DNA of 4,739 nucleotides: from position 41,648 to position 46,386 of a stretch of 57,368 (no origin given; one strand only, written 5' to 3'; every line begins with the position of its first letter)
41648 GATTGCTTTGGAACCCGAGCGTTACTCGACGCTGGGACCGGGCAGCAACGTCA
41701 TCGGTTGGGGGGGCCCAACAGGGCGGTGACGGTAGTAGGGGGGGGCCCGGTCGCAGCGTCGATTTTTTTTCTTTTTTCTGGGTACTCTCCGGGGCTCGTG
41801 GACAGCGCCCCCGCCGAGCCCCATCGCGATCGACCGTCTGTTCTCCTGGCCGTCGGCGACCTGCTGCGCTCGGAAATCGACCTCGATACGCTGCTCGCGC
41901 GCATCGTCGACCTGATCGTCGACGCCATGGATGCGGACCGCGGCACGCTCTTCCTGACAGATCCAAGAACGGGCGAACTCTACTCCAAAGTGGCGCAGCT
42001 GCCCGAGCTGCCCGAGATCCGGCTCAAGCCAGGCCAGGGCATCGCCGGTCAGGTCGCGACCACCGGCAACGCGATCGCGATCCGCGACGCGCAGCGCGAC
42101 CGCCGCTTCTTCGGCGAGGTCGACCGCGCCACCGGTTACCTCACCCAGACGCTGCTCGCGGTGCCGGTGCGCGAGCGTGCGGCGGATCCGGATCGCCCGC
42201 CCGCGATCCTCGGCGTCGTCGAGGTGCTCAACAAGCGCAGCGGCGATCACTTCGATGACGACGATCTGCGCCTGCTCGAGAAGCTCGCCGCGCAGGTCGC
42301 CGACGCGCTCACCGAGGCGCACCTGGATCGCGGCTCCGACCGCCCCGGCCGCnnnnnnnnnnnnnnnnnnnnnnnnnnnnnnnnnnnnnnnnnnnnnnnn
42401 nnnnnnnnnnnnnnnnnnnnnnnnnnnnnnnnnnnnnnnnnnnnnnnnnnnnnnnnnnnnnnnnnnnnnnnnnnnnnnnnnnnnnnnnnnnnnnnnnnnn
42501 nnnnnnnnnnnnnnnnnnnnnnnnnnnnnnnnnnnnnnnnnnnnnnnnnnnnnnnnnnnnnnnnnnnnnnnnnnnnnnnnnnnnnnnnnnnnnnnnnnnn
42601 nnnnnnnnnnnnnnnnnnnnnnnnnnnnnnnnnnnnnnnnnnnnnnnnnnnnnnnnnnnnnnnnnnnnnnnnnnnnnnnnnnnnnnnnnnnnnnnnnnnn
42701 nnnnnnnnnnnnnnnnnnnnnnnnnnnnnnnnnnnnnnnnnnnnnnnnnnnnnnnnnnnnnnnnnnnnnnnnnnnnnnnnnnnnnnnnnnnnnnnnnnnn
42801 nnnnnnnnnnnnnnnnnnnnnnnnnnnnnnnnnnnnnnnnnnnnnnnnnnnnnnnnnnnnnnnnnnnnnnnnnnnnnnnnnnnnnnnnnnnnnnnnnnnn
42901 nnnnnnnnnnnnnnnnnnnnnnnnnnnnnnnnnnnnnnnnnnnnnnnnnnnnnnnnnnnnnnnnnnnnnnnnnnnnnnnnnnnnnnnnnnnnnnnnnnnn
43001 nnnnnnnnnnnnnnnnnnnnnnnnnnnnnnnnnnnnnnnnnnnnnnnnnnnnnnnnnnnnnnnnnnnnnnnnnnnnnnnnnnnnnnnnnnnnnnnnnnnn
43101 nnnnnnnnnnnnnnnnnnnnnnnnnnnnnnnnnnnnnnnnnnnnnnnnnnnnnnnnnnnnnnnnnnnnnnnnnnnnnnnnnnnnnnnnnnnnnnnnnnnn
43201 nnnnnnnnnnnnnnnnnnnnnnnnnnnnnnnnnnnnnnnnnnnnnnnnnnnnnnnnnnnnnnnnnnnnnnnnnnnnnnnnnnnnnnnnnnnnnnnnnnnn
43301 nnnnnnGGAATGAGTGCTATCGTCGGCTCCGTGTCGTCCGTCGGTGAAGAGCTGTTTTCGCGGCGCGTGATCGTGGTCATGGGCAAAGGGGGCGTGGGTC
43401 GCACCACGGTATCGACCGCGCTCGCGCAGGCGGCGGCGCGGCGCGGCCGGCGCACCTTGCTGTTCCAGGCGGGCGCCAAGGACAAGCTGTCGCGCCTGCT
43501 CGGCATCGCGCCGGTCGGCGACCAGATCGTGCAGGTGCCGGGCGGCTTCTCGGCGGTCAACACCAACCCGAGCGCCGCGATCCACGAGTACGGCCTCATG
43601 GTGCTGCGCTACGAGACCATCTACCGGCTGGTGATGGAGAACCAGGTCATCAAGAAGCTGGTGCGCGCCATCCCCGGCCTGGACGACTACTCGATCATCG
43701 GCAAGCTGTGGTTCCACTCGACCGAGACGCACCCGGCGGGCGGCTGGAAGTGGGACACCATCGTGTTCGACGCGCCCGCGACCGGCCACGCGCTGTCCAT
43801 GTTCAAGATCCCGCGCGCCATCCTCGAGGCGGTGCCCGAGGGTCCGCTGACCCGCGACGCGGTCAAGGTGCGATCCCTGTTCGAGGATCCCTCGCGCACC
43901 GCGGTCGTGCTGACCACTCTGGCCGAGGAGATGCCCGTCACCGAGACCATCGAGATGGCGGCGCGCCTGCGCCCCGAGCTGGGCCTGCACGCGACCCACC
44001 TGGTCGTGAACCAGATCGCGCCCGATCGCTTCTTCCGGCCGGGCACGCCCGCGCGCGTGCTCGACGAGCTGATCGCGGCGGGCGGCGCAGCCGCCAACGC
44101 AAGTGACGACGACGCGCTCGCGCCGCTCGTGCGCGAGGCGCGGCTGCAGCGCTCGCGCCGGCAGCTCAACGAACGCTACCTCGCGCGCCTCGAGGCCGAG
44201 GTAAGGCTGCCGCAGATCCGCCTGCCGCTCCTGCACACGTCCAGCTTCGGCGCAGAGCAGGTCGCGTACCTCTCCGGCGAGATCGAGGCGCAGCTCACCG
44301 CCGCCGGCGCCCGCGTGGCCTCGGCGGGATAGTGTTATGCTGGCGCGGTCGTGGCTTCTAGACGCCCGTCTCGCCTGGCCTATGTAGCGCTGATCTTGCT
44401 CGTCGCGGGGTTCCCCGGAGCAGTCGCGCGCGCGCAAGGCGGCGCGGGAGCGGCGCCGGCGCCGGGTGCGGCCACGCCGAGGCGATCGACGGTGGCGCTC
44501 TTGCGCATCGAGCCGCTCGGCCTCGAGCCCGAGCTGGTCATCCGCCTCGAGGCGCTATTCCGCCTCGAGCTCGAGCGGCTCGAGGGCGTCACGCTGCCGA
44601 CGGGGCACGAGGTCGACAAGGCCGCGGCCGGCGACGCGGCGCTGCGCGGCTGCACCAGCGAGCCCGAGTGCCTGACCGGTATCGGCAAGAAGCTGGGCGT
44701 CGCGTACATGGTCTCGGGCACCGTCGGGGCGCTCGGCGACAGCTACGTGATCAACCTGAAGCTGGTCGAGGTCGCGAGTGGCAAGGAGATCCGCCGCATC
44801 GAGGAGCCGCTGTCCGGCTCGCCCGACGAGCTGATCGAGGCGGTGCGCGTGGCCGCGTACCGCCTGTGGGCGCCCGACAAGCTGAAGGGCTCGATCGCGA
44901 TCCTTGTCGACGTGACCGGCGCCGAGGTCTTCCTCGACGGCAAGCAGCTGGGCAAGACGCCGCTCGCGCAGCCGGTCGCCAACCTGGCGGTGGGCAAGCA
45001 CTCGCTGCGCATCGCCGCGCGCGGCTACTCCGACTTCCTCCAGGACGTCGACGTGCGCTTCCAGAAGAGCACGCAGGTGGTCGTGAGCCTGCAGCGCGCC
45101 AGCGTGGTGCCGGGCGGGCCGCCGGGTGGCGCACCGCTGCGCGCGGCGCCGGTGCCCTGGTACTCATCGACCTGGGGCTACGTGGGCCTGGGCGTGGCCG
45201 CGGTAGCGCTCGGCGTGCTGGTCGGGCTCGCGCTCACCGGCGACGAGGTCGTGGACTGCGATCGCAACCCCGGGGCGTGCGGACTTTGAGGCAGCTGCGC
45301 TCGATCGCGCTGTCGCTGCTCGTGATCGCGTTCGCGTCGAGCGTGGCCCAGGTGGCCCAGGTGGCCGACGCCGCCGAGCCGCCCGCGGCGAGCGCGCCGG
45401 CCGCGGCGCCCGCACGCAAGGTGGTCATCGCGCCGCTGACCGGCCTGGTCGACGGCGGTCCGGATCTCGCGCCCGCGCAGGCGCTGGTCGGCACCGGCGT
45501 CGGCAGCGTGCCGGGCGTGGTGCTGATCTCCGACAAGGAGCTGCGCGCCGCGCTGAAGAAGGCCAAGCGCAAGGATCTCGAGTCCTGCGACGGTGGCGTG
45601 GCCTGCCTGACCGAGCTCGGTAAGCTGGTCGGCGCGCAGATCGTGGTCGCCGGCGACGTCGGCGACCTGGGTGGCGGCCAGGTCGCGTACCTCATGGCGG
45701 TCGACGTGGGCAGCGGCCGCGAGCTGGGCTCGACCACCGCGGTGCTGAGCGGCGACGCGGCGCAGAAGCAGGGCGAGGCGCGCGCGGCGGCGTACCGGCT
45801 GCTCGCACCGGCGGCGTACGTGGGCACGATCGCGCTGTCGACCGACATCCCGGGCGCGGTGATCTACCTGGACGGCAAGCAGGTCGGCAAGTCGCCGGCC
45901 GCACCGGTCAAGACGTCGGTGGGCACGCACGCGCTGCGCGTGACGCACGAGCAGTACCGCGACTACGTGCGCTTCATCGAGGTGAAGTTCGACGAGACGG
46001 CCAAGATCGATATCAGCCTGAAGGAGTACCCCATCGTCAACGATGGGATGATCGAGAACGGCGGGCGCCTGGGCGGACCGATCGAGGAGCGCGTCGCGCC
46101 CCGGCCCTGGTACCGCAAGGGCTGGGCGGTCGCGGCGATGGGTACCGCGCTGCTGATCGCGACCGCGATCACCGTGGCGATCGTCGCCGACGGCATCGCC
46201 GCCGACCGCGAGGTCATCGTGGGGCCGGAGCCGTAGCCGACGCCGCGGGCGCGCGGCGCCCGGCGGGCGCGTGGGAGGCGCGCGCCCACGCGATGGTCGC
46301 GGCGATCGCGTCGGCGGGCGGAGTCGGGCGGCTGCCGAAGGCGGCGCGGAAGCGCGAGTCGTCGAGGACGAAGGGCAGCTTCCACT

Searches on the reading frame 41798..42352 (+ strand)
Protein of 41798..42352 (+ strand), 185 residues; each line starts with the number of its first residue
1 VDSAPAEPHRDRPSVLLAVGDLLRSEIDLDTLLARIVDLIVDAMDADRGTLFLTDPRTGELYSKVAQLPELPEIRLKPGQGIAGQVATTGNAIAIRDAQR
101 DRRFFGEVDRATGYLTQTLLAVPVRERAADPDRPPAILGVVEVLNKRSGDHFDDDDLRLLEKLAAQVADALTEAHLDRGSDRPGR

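Call 34: find_related_loci(query=A4, collection=metagenome_contigs, flank=3000)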
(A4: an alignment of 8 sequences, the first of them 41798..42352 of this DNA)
Query A4 (185 aa) in metagenome_contigs; peptide patterns used: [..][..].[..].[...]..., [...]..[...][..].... (x = any residue, [..] = any of these).
600 stretches matched a pattern (row limit reached: there are more); 541 encode a relative of the query (tblastn E <= 1e-3); the best 80 are kept; 80 distinct loci.
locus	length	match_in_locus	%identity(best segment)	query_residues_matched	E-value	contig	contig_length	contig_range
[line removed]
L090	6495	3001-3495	54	11-178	1e-43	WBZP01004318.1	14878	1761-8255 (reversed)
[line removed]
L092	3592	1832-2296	48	15-176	1e-38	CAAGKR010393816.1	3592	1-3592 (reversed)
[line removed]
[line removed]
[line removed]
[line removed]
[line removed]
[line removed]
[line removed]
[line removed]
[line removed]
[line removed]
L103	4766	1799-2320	44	5-176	2e-35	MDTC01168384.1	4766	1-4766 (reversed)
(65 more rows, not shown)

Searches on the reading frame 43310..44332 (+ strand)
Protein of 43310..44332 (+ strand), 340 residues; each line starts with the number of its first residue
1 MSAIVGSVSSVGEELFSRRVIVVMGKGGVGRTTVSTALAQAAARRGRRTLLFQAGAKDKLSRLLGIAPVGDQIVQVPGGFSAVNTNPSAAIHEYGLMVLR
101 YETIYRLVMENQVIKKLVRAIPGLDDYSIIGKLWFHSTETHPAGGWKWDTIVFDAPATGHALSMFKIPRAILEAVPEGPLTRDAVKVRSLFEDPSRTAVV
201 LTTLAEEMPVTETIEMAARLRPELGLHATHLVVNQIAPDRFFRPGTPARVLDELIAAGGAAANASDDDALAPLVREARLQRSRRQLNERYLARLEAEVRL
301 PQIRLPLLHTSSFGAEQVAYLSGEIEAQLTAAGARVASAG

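Call 8: search_protein_families(library=pfam, proteins=[window:43310-44332:+])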
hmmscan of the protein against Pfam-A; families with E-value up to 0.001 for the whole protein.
window:43310-44332:+ (340 aa): 4 families
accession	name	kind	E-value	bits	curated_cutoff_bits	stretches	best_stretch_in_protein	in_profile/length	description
PF02374.21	ArsA_ATPase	-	6.5e-26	91.7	24.3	2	19-171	2-148/305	Anion-transporting ATPase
PF01656.29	CbiA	-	2.4e-09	37.6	25.4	1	20-154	1-54/125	CobQ/CobB/MinD/ParA nucleotide binding domain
PF13614.12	AAA_31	-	2.3e-05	24.8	27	1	20-66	4-50/177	AAA domain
PF10609.15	ParA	-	2.9e-05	24.1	27.1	1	19-119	5-105/246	NUBPL iron-transfer P-loop NTPase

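Call 57: search_protein_families(library=ncbifam, proteins=[window:43310-44332:+], max_evalue=0.00001)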
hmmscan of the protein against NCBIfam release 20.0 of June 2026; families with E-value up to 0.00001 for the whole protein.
window:43310-44332:+ (340 aa): 9 families
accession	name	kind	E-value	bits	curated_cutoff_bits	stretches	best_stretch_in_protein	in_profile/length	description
NF053622.1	ATPseBagAMYCTU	equivalog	4.1e-35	121.8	400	1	17-310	6-306/325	ATPase BagA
TIGR00345.1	GET3_arsA_TRC40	subfamily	8e-23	81.4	135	1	23-171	2-149/299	TRC40/GET3/ArsA family transport-energizing ATPase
NF041417.1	ArsA_halo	exception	6e-17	61.6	800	1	19-99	13-94/617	arsenical pump-driving ATPase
TIGR04291.1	arsen_driv_ArsA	equivalog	2e-16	59.8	650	1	21-171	6-154/565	arsenical pump-driving ATPase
NF050088.1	Get3_fold_NosAFP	equivalog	2.9e-11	42.9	325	1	20-170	4-148/364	Get3/ArsA fold putative tail anchor-mediating ATPase NosAFP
NF053621.1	ATPseBagBMYCTU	equivalog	7.1e-11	41.8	521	1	18-171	12-164/371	ATPase BagB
TIGR01968.1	minD_bact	equivalog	3.3e-07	29.9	212.9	0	20-53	4-37/261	septum site-determining protein MinD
NF041546.1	ParA_partition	equivalog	7.3e-06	25.7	180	0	22-53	4-35/203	ParA family partition ATPase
NF008079.0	PRK10818.1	equivalog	8.2e-06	25.3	508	0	18-52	3-37/270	septum site-determining protein MinD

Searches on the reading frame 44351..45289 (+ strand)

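Call 8: search_protein_families(library=pfam, proteins=[window:44351-45289:+])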
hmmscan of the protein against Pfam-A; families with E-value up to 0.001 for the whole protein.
window:44351-45289:+ (312 aa): 1 family
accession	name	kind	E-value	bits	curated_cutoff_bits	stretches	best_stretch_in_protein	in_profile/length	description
PF08308.17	PEGA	-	2.6e-11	43.7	20.8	1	181-249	3-69/71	PEGA domain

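Call 57: search_protein_families(library=ncbifam, proteins=[window:44351-45289:+], max_evalue=0.00001)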
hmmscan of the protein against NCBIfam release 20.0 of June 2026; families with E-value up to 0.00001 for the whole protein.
window:44351-45289:+ (312 aa): 0 families

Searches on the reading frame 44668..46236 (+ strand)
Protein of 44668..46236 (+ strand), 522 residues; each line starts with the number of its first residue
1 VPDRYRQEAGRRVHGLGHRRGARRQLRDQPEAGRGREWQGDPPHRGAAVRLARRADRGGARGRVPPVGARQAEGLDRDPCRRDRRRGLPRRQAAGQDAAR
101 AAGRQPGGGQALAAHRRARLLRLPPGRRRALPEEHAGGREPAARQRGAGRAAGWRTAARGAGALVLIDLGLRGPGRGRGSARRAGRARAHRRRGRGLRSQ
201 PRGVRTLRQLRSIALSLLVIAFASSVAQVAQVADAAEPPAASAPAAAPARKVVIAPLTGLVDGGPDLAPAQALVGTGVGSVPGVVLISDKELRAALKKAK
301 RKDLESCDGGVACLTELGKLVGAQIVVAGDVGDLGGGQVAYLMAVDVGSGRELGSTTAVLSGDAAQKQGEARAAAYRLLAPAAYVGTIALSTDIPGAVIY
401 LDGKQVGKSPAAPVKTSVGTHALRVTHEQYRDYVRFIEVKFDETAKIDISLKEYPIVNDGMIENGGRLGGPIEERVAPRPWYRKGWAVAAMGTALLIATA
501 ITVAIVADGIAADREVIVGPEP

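Call 8: search_protein_families(library=pfam, proteins=[window:44668-46236:+])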
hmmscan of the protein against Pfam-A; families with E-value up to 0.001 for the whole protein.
window:44668-46236:+ (522 aa): 1 family
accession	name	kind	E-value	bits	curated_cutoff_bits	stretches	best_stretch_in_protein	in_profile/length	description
PF08308.17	PEGA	-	2.2e-13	50.3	20.8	1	386-453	2-69/71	PEGA domain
